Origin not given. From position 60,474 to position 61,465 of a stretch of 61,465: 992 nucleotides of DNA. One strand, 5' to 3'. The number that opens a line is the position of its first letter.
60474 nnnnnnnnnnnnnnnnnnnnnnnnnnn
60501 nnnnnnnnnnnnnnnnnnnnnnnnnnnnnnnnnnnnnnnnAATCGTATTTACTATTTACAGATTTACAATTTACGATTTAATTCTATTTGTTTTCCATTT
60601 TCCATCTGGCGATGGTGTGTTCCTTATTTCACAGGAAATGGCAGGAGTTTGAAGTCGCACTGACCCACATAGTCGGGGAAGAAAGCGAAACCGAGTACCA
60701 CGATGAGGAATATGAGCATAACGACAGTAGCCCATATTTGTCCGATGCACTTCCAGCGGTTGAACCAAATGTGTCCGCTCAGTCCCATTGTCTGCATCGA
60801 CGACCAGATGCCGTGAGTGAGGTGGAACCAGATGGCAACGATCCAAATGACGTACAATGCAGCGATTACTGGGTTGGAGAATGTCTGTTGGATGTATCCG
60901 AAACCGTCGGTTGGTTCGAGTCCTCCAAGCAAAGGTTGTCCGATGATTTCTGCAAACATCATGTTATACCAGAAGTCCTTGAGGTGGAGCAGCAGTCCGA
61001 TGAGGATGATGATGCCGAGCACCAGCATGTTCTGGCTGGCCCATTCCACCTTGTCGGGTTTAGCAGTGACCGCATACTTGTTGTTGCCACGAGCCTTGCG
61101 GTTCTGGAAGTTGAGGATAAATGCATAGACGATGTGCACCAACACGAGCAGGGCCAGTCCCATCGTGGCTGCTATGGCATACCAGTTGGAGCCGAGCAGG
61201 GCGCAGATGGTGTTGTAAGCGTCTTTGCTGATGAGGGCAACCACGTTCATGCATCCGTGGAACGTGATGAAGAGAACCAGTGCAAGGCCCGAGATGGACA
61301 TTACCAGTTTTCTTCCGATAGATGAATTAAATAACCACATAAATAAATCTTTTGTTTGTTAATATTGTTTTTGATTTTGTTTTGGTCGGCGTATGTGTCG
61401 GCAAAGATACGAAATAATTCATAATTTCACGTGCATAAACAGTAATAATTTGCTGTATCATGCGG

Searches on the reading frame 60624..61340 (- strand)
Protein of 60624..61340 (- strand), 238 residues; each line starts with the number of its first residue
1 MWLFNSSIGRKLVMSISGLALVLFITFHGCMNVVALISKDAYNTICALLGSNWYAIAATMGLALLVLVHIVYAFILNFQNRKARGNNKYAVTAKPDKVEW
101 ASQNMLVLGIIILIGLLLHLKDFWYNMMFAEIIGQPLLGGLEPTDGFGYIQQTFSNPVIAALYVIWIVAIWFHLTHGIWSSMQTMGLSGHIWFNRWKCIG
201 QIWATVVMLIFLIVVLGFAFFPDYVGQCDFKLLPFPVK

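Call 71: search_protein_families(library=pfam, proteins=[window:60624-61340:-], max_evalue=0.01)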
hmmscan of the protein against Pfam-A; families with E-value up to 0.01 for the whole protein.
window:60624-61340:- (238 aa): 1 family
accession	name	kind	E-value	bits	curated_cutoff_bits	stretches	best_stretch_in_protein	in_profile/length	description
PF01127.27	Sdh_cyt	-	0.0029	18.1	25.8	0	13-71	25-85/122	Succinate dehydrogenase/Fumarate reductase transmembrane subunit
